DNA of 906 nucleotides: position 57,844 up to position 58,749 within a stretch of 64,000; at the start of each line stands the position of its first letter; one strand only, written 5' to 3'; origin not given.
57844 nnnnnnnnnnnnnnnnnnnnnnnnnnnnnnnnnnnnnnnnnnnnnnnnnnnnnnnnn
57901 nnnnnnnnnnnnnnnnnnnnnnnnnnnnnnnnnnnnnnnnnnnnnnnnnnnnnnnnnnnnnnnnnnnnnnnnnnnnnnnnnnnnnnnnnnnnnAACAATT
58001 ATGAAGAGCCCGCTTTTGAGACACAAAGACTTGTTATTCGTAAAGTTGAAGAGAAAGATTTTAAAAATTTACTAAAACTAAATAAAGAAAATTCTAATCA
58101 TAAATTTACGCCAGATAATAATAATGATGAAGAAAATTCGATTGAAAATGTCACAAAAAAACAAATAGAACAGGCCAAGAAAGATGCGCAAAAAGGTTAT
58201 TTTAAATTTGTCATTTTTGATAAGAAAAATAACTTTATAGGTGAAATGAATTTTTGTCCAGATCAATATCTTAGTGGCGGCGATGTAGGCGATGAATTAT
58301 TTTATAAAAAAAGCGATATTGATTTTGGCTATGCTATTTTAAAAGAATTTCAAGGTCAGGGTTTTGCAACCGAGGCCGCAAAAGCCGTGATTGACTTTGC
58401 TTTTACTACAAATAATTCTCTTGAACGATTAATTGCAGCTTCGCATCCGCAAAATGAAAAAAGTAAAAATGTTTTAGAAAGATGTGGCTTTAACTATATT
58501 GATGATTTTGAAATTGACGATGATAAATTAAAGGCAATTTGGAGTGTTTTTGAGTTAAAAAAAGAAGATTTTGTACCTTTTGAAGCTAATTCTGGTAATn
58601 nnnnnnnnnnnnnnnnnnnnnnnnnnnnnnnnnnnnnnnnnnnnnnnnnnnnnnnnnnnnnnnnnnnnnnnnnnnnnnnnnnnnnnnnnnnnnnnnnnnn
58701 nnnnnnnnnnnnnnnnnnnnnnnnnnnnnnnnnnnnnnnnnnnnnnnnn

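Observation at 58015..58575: Leucyl-tRNA synthetase with a complete GNAT acetyltransferase domain spliced into its editing (CP1) region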

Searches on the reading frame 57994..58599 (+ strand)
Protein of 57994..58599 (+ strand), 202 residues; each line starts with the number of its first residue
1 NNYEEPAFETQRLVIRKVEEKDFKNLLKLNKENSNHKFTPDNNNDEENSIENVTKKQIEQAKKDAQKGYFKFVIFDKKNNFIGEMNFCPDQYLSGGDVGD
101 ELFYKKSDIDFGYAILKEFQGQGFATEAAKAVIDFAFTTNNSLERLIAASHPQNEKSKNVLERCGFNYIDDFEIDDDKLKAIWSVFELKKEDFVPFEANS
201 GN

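Call 3: search_protein_families(library=pfam, proteins=[window:58006-58590:+], max_evalue=0.01)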
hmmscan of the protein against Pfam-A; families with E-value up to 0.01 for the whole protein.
window:58006-58590:+ (195 aa): 7 families
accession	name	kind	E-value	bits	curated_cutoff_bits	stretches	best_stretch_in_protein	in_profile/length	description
PF13302.13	Acetyltransf_3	-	6e-25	89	25.4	1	8-163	1-138/138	Acetyltransferase (GNAT) domain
PF00583.31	Acetyltransf_1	-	6.4e-09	36.5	20.7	1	68-162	36-116/116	Acetyltransferase (GNAT) family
PF13523.12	Acetyltransf_8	-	2.5e-05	24.4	27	1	106-168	79-143/145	Acetyltransferase (GNAT) domain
PF13420.13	Acetyltransf_4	-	4.3e-05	24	24.3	1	11-168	1-140/155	Acetyltransferase (GNAT) domain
PF04958.18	AstA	-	0.0014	17.8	29.4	0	9-76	2-69/337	Arginine N-succinyltransferase beta subunit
PF08445.16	FR47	-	0.0047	17.3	22.1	1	111-166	29-81/86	FR47-like protein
PF13673.13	Acetyltransf_10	-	0.0094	16.4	23.6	0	109-165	57-110/128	Acetyltransferase (GNAT) domain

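Call 4: search_protein_families(library=ncbifam, proteins=[window:58006-58590:+], max_evalue=0.01)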
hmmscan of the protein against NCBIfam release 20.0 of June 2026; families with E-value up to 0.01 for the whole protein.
window:58006-58590:+ (195 aa): 10 families
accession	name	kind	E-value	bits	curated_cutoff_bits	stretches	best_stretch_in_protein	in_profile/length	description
NF008072.0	PRK10809.1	equivalog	2.3e-11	43.8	190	1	4-163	13-162/194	ribosomal protein S5-alanine N-acetyltransferase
NF040702.1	ileS_w_GNAT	exception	6.5e-08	30.7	1999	1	5-175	283-430/1100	isoleucine--tRNA ligase, N-acetyltransferase domain-containing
NF007539.0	PRK10151.1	equivalog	2.3e-06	27.4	184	1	7-163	9-151/179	50S ribosomal protein L7/L12-serine acetyltransferase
NF011709.0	PRK15130.1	equivalog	2.3e-05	24.3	218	1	106-164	85-142/186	spermidine N1-acetyltransferase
NF007770.0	PRK10456.1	equivalog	0.0011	18.2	521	0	9-76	2-68/344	arginine N-succinyltransferase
TIGR03244.1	arg_catab_AstA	equivalog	0.0012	17.7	391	0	10-78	1-68/336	arginine N-succinyltransferase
NF040503.1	resist_ArsN1a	equivalog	0.003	17.3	170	1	107-166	80-137/159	arsinothricin resistance N-acetyltransferase ArsN1 family A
NF000431.1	AAC_6p_Ian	exception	0.0037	16.8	400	1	113-179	103-171/190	aminoglycoside N-acetyltransferase AAC(6')-Ian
NF000485.1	TlmB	exception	0.0072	15.6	625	1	109-162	89-141/292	bleomycin family antibiotic N-acetyltransferase TlmB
TIGR01947.1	rnfG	subfamily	0.009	16.1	102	0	46-120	18-94/187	RnfABCDGE type electron transport complex subunit G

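Call 12: find_homologous_proteins(query=window:58006-58566:+, max_evalue=0.001)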
Query window:58006-58566:+ (187 aa): 7 proteins with E <= 0.001 among 91 candidates.
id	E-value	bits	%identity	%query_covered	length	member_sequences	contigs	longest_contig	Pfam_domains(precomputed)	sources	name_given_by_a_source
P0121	2.6e-6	46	31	86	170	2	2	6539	PF13302.14,PF00583.32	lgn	-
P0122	1.1e-5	44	27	92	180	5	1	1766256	PF13302.14,PF00583.32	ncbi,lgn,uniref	ncbi:GNAT family N-acetyltransferase [Rickettsiella endosymbiont of Xylota segnis]|uniref:GNAT famil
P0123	1.7e-5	43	30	87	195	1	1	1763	PF13420.14,PF13302.14,PF00583.32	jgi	jgi:RimJ/RimL family protein N-acetyltransferase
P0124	1.4e-4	40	31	86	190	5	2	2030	PF13302.14,PF00583.32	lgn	-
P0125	3.7e-4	39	26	86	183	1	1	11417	PF13302.14,PF13523.13,PF00583.32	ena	-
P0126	3.9e-4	39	28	86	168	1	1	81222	PF13302.14,PF00583.32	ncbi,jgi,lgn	ncbi:MAG: GNAT family N-acetyltransferase [Massiliimalia sp.]|jgi:ribosomal-protein-alanine N-acetyl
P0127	4.2e-4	38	31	86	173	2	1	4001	PF13302.14,PF00583.32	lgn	-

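Call 23: search_protein_representatives(protein=window:58006-58566:+)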
Query: 187 residues. Proteins with E-value up to 0.001 (for the whole library): 4006; up to 1e-10: 44; up to 1e-30: 2. The best 150 are listed.
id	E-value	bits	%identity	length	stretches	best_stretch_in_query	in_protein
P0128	9.4e-34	133.4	34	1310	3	4-175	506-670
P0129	2.6e-31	125.4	49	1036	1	5-183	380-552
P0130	4.4e-30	121.4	48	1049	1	7-184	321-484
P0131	1.9e-22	96.6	33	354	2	48-172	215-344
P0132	1.7e-17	80.4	38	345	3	101-172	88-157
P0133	2.2e-16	76.8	42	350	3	97-166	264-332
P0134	2.4e-14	70.2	42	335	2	105-165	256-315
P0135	4.1e-14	69.4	33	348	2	4-163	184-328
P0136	1.4e-13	67.7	32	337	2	101-182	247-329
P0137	3.2e-13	66.5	35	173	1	5-181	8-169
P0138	4.6e-13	66.0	31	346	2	2-163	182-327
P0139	9.4e-13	65.0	27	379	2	2-166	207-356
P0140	1.1e-12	64.7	26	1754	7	77-169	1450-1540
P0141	1.8e-12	64.0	34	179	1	3-166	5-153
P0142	2.5e-12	63.6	33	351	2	5-162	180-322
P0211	1.1e-09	55.0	34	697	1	5-167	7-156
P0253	6.4e-09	52.5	31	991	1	4-162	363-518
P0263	7.3e-09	52.3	33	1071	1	3-165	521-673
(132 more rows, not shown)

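Call 24: search_protein_families(library=pfam, proteins=[P0128, P0129, P0130, P0253, P0263, P0140, P0211, P0131], max_evalue=0.0001)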
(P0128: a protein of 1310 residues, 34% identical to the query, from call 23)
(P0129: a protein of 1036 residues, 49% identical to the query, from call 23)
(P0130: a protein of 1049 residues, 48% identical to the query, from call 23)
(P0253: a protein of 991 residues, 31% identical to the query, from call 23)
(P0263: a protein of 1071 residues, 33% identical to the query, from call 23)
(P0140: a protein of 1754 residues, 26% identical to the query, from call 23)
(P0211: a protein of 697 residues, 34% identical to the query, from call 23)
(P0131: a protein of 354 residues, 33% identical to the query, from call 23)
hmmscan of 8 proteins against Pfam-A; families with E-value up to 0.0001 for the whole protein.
P0128 (1310 aa): 10 families
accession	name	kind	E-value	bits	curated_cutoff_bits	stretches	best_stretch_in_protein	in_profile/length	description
PF13302.13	Acetyltransf_3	-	3.3e-59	199.9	25.4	3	885-1026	2-138/138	Acetyltransferase (GNAT) domain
PF13603.12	tRNA-synt_1_2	-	3.2e-56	190.2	25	1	371-509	7-150/185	Leucyl-tRNA synthetase, editing domain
PF00133.28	tRNA-synt_1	-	4.4e-47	161.2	22.7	3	31-222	23-226/414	tRNA synthetases class I (I, L, M and V)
PF09334.17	tRNA-synt_1g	-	3.3e-29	102.3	20.1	2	37-168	6-135/391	tRNA synthetases class I (M)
PF00583.31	Acetyltransf_1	-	3.6e-27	95.4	20.7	2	931-1025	24-116/116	Acetyltransferase (GNAT) family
PF13420.13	Acetyltransf_4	-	1.1e-12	48.6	24.3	1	519-663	7-140/155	Acetyltransferase (GNAT) domain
PF08445.16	FR47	-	2e-10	41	22.1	0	607-659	29-79/86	FR47-like protein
PF08264.19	Anticodon_1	-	2.8e-07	31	25.1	1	1208-1269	70-141/148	Anticodon-binding domain of tRNA ligase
PF13508.13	Acetyltransf_7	-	4.9e-07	30.5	27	0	944-1026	6-83/84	Acetyltransferase (GNAT) domain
PF13523.12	Acetyltransf_8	-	1.3e-06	28.6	27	0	592-664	69-144/145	Acetyltransferase (GNAT) domain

P0129 (1036 aa): 5 families
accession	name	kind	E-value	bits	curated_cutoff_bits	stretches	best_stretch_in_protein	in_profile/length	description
PF13603.12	tRNA-synt_1_2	-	3.2e-61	206.5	25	1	223-378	1-145/185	Leucyl-tRNA synthetase, editing domain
PF00133.28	tRNA-synt_1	-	4.2e-56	190.9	22.7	3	18-227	2-226/414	tRNA synthetases class I (I, L, M and V)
PF09334.17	tRNA-synt_1g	-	9.9e-30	104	20.1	1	38-173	2-135/391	tRNA synthetases class I (M)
PF13302.13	Acetyltransf_3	-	5.4e-21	76.2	25.4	1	384-526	2-138/138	Acetyltransferase (GNAT) domain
PF08264.19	Anticodon_1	-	6.3e-11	42.8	25.1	1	886-998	6-143/148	Anticodon-binding domain of tRNA ligase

P0130 (1049 aa): 7 families
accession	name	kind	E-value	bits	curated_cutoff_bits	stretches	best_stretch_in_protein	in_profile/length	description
PF07733.18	DNA_pol3_alpha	-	1.9e-96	323.1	23.9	1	518-760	20-260/260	Bacterial DNA polymerase III alpha NTPase domain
PF17657.6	DNA_pol3_finger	-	5.4e-60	201.9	22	1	763-924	1-164/166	Bacterial DNA polymerase III alpha subunit finger domain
PF02811.25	PHP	-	1.3e-26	94.3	26.4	1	6-173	1-164/164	PHP domain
PF13302.13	Acetyltransf_3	-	7.9e-18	65.9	25.4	1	325-463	4-138/138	Acetyltransferase (GNAT) domain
PF14579.12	HHH_6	-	1.2e-08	35.4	25.6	1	1000-1047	1-46/90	Helix-hairpin-helix motif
PF00583.31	Acetyltransf_1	-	2.7e-08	34.6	20.7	1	365-462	25-116/116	Acetyltransferase (GNAT) family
PF13420.13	Acetyltransf_4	-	3.3e-06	27.7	24.3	1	325-470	1-142/155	Acetyltransferase (GNAT) domain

P0253 (991 aa): 6 families
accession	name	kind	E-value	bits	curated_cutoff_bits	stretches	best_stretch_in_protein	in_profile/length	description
PF13603.12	tRNA-synt_1_2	-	2.2e-57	194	25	1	215-355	1-145/185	Leucyl-tRNA synthetase, editing domain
PF00133.28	tRNA-synt_1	-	4.6e-46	157.8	22.7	3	11-219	1-226/414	tRNA synthetases class I (I, L, M and V)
PF09334.17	tRNA-synt_1g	-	1.1e-31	110.4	20.1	2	30-165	2-135/391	tRNA synthetases class I (M)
PF13302.13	Acetyltransf_3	-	7.8e-24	85.4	25.4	1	368-518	2-137/138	Acetyltransferase (GNAT) domain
PF00583.31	Acetyltransf_1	-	1e-08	35.9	20.7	1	424-518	32-116/116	Acetyltransferase (GNAT) family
PF08264.19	Anticodon_1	-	2e-08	34.7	25.1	1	845-954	5-144/148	Anticodon-binding domain of tRNA ligase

P0263 (1071 aa): 6 families
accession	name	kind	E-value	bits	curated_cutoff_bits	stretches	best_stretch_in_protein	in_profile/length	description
PF00133.28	tRNA-synt_1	-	3.1e-120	402.1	22.7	2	69-508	18-208/414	tRNA synthetases class I (I, L, M and V)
PF13302.13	Acetyltransf_3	-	2.6e-23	83.7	25.4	1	533-671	8-138/138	Acetyltransferase (GNAT) domain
PF08264.19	Anticodon_1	-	3.6e-17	63.1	25.1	1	975-1064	1-88/148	Anticodon-binding domain of tRNA ligase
PF09334.17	tRNA-synt_1g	-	3.9e-16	59.2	20.1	1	83-134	8-59/391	tRNA synthetases class I (M)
PF13420.13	Acetyltransf_4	-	2.4e-09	37.8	24.3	1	564-684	28-148/155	Acetyltransferase (GNAT) domain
PF00583.31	Acetyltransf_1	-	1.2e-08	35.7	20.7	1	563-670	14-116/116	Acetyltransferase (GNAT) family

P0140 (1754 aa): 4 families
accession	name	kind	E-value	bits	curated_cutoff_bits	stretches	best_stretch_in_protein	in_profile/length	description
PF13302.13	Acetyltransf_3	-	1.7e-154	508.6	25.4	9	415-556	4-137/138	Acetyltransferase (GNAT) domain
PF00583.31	Acetyltransf_1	-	5.6e-41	139.9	20.7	0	448-551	15-111/116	Acetyltransferase (GNAT) family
PF13420.13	Acetyltransf_4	-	4.1e-20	72.8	24.3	1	416-566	2-144/155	Acetyltransferase (GNAT) domain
PF13508.13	Acetyltransf_7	-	2.6e-06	28.1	27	0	83-125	6-46/84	Acetyltransferase (GNAT) domain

P0211 (697 aa): 17 families
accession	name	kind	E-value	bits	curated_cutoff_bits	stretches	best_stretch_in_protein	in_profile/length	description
PF00005.33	ABC_tran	-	1.2e-66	223.9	25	2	479-621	2-137/137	ABC transporter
PF13302.13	Acetyltransf_3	-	2.4e-27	96.8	25.4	1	10-152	1-138/138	Acetyltransferase (GNAT) domain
PF02463.25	SMC_N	-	1.3e-15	57.9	40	2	476-667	13-213/220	RecF/RecN/SMC N terminal domain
PF13401.12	AAA_22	-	6e-12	46.5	27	0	493-649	10-121/130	AAA domain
PF13304.12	AAA_21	-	6.7e-12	46.5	27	0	579-653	224-300/304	AAA domain, putative AbiEii toxin, Type IV TA system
PF13555.12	AAA_29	-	2.4e-11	43.6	27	1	472-517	8-51/61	P-loop containing region of AAA domain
PF00583.31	Acetyltransf_1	-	8.7e-09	36.1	20.7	1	60-151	31-116/116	Acetyltransferase (GNAT) family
PF03193.22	RsgA_GTPase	-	2.8e-08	34.2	30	0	193-231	86-123/174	RsgA GTPase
PF20703.3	nSTAND1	-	1.3e-06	28.7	27.1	0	197-238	16-58/379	Novel STAND NTPase 1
PF13191.12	AAA_16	-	1.5e-06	29.2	32.6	0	488-552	24-73/167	AAA ATPase domain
PF25199.1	nSTAND_NTPase5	-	1.4e-05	25.4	34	0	489-520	42-75/145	Novel STAND NTPase 5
PF00485.24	PRK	-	2.4e-05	24.7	22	0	491-521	2-32/196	Phosphoribulokinase / Uridine kinase family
PF20720.3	nSTAND3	-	2.6e-05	24.4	27.2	0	205-235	8-38/155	Novel STAND NTPase 3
PF05729.18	NACHT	-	3.3e-05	24.2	26.7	0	491-515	3-27/167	NACHT domain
PF08352.17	oligo_HPY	-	3.9e-05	24.4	27.1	0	412-436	1-25/65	Oligopeptide/dipeptide transporter, C-terminal region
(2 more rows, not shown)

P0131 (354 aa): 5 families
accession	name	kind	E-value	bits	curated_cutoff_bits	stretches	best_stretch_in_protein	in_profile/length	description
PF13302.13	Acetyltransf_3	-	4.2e-54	183.4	25.4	2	20-151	11-137/138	Acetyltransferase (GNAT) domain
PF00583.31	Acetyltransf_1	-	5e-20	72.4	20.7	2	222-334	23-116/116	Acetyltransferase (GNAT) family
PF08445.16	FR47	-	3.5e-08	33.7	22.1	0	283-339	29-82/86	FR47-like protein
PF13523.12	Acetyltransf_8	-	5.9e-07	29.7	27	0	284-340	88-143/145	Acetyltransferase (GNAT) domain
PF13508.13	Acetyltransf_7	-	3.3e-05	24.6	27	0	281-335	34-83/84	Acetyltransferase (GNAT) domain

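Call 28: find_encoding_contigs(protein=P0129, flank=8000, max_places=3)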
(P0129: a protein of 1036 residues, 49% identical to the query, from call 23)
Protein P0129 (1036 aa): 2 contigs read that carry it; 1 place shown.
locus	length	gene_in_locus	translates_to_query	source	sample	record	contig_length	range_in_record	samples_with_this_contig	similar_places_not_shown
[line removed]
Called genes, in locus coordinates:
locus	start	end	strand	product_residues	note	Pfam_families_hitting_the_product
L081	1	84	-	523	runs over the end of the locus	PF02789:Peptidase_M17_N (weak), PF00883:Peptidase_M17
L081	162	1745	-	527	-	PF01321:Creatinase_N, PF16189:Creatinase_N_2, PF00557:Peptidase_M24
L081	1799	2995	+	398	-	PF00155:Aminotran_1_2, PF01053:Cys_Met_Meta_PP (faint)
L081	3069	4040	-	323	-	-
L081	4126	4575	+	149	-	-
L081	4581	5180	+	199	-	PF01810:LysE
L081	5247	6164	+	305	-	PF01791:DeoC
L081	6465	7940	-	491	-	PF08245:Mur_ligase_M, PF02875:Mur_ligase_C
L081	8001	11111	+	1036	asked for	PF00133:tRNA-synt_1, PF09334:tRNA-synt_1g, PF13603:tRNA-synt_1_2, PF13302:Acetyltransf_3, PF00133:tRNA-synt_1, PF08264:Anticodon_1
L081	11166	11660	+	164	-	-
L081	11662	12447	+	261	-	PF01551:Peptidase_M23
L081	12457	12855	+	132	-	PF04519:Bactofilin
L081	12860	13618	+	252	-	PF01479:S4, PF00849:PseudoU_synth_2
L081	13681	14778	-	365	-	PF01264:Chorismate_synt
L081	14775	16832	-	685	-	PF01202:SKI, PF08501:Shikimate_dh_N, PF01488:Shikimate_DH (weak), PF18317:SDH_C (weak), PF01487:DHquinase_I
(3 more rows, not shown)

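Call 29: find_encoding_contigs(protein=P0130, flank=8000, max_places=3)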
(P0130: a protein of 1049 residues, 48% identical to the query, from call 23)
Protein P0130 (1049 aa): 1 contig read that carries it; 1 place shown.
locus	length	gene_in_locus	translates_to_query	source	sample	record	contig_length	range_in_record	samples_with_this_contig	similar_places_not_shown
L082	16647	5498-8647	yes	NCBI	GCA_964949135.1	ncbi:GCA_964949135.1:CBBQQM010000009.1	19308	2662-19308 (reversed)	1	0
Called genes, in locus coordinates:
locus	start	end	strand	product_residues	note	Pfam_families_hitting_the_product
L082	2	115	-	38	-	?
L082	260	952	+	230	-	PF02798:GST_N, PF13409:GST_N_2 (weak), PF13417:GST_N_3 (weak), PF00043:GST_C, PF14497:GST_C_3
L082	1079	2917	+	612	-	PF08479:POTRA_2, PF03865:ShlB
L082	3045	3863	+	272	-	PF13462:Thioredoxin_4, PF13098:Thioredoxin_2 (weak), PF01323:DSBA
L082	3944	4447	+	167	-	-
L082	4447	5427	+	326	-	PF01656:CbiA, PF02374:ArsA_ATPase, PF09140:MipZ (weak), PF10609:ParA, PF13614:AAA_31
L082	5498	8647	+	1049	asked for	PF02811:PHP, PF13302:Acetyltransf_3, PF13420:Acetyltransf_4 (weak), PF00583:Acetyltransf_1, PF07733:DNA_pol3_alpha, PF17657:DNA_pol3_finger, PF14579:HHH_6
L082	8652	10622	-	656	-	-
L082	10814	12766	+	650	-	PF00263:Secretin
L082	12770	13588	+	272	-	PF08501:Shikimate_dh_N, PF01488:Shikimate_DH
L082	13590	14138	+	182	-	PF04608:PgpA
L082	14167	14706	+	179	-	PF00578:AhpC-TSA, PF08534:Redoxin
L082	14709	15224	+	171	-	PF03232:COQ7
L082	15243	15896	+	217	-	PF00834:Ribul_P_3_epim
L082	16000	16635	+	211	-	PF01386:Ribosomal_L25p, PF14693:Ribosomal_TL5_C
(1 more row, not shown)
